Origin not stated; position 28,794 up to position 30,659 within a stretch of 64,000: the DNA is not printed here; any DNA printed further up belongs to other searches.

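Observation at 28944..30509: CPBP (CAAX-protease/Abi) intramembrane metalloprotease fused to a NUDIX hydrolase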

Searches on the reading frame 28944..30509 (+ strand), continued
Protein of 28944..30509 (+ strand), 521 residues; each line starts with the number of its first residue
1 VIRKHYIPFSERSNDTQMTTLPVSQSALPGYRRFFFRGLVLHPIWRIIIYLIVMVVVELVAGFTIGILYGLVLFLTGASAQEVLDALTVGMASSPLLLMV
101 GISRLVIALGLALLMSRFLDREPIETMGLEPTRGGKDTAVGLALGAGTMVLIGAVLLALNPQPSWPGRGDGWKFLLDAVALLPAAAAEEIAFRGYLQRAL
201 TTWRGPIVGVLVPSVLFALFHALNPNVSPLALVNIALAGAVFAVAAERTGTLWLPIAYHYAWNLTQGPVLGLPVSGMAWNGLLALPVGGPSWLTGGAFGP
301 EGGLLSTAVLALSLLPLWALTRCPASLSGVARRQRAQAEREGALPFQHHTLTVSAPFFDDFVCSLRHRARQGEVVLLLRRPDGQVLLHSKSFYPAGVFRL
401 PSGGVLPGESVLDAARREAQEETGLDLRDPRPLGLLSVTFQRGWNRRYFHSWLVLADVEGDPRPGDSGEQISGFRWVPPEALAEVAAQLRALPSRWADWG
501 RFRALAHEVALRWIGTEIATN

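Call 61: find_encoding_contigs(protein=P0044, flank=5000, max_places=1)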
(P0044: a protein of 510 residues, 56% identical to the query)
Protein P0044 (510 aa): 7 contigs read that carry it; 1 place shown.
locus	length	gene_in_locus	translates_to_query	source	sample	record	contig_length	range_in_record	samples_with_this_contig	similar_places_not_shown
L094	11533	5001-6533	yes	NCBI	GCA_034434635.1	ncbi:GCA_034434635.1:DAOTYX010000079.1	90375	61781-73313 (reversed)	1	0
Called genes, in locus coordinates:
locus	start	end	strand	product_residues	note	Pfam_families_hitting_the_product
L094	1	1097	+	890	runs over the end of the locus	PF01551:Peptidase_M23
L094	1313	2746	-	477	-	-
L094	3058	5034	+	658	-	PF00496:SBP_bac_5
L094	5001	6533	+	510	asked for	PF02517:Rce1-like, PF00293:NUDIX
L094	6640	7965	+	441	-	PF00232:Glyco_hydro_1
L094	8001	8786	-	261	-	PF04468:PSP1, PF28472:PSP1_3rd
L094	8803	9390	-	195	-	PF13187:Fer4_9 (faint), PF12797:Fer4_2 (faint), PF14697:Fer4_21 (faint), PF12837:Fer4_6 (faint), PF13484:Fer4_16 (faint), PF12838:Fer4_7, PF00037:Fer4 (weak)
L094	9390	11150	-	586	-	PF00329:Complex1_30kDa, PF00346:Complex1_49kDa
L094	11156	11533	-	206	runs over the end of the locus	PF01058:Oxidored_q6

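Call 64: search_protein_families(library=ncbifam, proteins=[L093:6497-7342:+, L094:3058-5034:+, L019:5925-7880:+, L019:4131-5888:+, L093:4005-4955:+], max_evalue=0.00001)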
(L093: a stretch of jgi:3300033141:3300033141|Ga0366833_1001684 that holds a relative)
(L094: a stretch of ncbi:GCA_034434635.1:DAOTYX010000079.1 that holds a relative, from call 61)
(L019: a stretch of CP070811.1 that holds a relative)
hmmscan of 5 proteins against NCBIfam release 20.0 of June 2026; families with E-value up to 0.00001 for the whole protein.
L093:6497-7342:+ (281 aa): 5 families
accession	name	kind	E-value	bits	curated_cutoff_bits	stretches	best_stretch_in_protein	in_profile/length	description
TIGR01575.1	rimI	equivalog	5.9e-19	68.5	86.4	1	156-273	1-118/132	ribosomal protein S18-alanine N-acetyltransferase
NF002959.0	PRK03624.1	equivalog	3.8e-11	42.9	124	1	147-269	7-131/147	GNAT family acetyltransferase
NF007025.1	PRK09491.1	equivalog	4.3e-10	39.7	173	1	148-273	2-125/145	ribosomal protein S18-alanine N-acetyltransferase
NF008212.0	PRK10975.1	equivalog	3.3e-09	36.9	219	1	187-268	139-221/232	dTDP-4-amino-4,6-dideoxy-D-galactose acyltransferase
TIGR02382.1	wecD_rffC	equivalog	7.4e-07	28.9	195.1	0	188-266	100-179/191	dTDP-4-amino-4,6-dideoxy-D-galactose acyltransferase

L094:3058-5034:+ (658 aa): 8 families
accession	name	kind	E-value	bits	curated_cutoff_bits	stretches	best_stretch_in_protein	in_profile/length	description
NF045467.1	Opp4A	equivalog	2.7e-32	111.7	650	1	263-560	195-472/556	oligopeptide ABC transporter substrate-binding protein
TIGR02294.1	nickel_nikA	equivalog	1.1e-14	53.9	393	1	397-534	262-391/501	nickel ABC transporter substrate-binding protein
NF011942.0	PRK15413.1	equivalog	3.3e-12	45.8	594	0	398-466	280-346/512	glutathione ABC transporter substrate-binding protein GsiB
NF045468.1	Opp5A_nikA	equivalog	7.3e-12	44.5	600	1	271-335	154-215/488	nickel ABC transporter substrate-binding protein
NF011689.0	PRK15109.1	equivalog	3.7e-11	42.4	560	0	272-335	209-269/547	ABC transporter substrate-binding protein SapA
NF007287.0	PRK09755.1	equivalog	6.7e-09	35.1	1098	1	170-303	95-234/535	ABC transporter substrate-binding protein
TIGR04028.1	SBP_KPN_01854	hypoth_equivalog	2.9e-08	32.7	468.5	0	396-519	265-379/509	TIGR04028 family ABC transporter substrate-binding protein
NF011684.0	PRK15104.1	equivalog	8.6e-08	31.3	947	0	166-204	96-134/543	oligopeptide ABC transporter substrate-binding protein OppA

L019:5925-7880:+ (651 aa): 10 families
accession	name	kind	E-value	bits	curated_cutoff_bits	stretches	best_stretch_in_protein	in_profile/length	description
NF045467.1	Opp4A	equivalog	1.6e-48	165.3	650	2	305-630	198-539/556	oligopeptide ABC transporter substrate-binding protein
TIGR02294.1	nickel_nikA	equivalog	1.9e-33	115.8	393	2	197-347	43-195/501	nickel ABC transporter substrate-binding protein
NF011689.0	PRK15109.1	equivalog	1.6e-29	103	560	2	398-638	299-529/547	ABC transporter substrate-binding protein SapA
NF043070.1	DppA_dipep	equivalog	4.5e-27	94.8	1005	2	311-624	204-509/535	dipeptide ABC transporter periplasmic-binding protein DppA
NF045468.1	Opp5A_nikA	equivalog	7.7e-26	90.6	600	1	200-622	55-462/488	nickel ABC transporter substrate-binding protein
TIGR04028.1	SBP_KPN_01854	hypoth_equivalog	2.7e-24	85.6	468.5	2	399-609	258-470/509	TIGR04028 family ABC transporter substrate-binding protein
NF047575.1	opine_bind_CntA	exception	2.4e-23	82.5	800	2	188-347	65-223/535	staphylopine-dependent metal ABC transporter substrate-binding lipoprotein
NF011684.0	PRK15104.1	equivalog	1.3e-17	63.7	947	2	168-263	49-142/543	oligopeptide ABC transporter substrate-binding protein OppA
NF011942.0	PRK15413.1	equivalog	1.4e-16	60.3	594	1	170-474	40-345/512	glutathione ABC transporter substrate-binding protein GsiB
NF007287.0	PRK09755.1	equivalog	1.3e-13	50.6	1098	1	167-612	42-496/535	ABC transporter substrate-binding protein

L019:4131-5888:+ (585 aa): 0 families

L093:4005-4955:+ (316 aa): 25 families
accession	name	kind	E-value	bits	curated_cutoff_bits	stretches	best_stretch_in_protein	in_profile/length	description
NF001299.0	PRK00241.1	equivalog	3e-17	63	158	1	4-148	101-240/263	NAD(+) diphosphatase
NF003787.0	PRK05379.1-4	equivalog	3e-12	46.2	449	1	43-96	211-264/346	bifunctional nicotinamide-nucleotide adenylyltransferase/Nudix hydroxylase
NF006530.0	PRK08999.1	equivalog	9.6e-11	41.3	245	1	42-99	9-67/315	Nudix family hydrolase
NF003788.0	PRK05379.1-5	equivalog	1.8e-10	40.7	354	1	50-99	223-272/351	bifunctional nicotinamide-nucleotide adenylyltransferase/Nudix hydroxylase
NF052459.1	OxoGTPPhMutT1Mycb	equivalog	1.9e-10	40.3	475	1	30-165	3-128/292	8-oxo-(d)GTP phosphatase MutT1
NF002959.0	PRK03624.1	equivalog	3.7e-10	39.7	124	1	177-307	7-131/147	GNAT family acetyltransferase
NF003786.0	PRK05379.1-2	equivalog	9.5e-10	38.2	397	1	49-96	227-274/354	bifunctional nicotinamide-nucleotide adenylyltransferase/Nudix hydroxylase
NF041652.1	Nud_hyd_Dein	equivalog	1.9e-09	37.9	200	1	45-127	19-105/152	Nudix hydrolase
NF008044.0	PRK10776.1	equivalog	2.2e-09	37.3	148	1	39-107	4-73/130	8-oxo-dGTP diphosphatase MutT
NF041716.1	HxA_phane_GNAT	equivalog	2.8e-09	37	250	1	177-306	2-141/152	cyclophane-containing RiPP N-acetyltransferase HaaN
TIGR01575.1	rimI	equivalog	1.1e-08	35.3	86.4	1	216-309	28-116/132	ribosomal protein S18-alanine N-acetyltransferase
TIGR00586.1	mutt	equivalog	1.4e-08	34.8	97.9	1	42-108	8-77/129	8-oxo-dGTP diphosphatase MutT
NF003785.0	PRK05379.1-1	equivalog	3.6e-08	33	418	1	42-97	205-260/347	bifunctional nicotinamide-nucleotide adenylyltransferase/Nudix hydroxylase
NF003791.0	PRK05379.2-3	equivalog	1.3e-07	31.1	409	1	50-98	212-260/340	bifunctional nicotinamide-nucleotide adenylyltransferase/Nudix hydroxylase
NF008212.0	PRK10975.1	equivalog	1.9e-07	31.1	219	1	224-306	142-221/232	dTDP-4-amino-4,6-dideoxy-D-galactose acyltransferase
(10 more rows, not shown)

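Call 70: find_encoding_contigs(protein=P0054, flank=3000, max_places=2)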
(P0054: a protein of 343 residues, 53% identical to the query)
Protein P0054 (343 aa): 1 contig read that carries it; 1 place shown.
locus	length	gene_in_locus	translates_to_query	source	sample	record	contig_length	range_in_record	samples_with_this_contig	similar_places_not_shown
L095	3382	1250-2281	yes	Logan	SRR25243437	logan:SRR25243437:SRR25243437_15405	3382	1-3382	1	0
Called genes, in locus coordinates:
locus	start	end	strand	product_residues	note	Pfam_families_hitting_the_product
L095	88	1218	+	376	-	PF01208:URO-D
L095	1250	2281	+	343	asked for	PF02517:Rce1-like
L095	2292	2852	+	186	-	PF02517:Rce1-like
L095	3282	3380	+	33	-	?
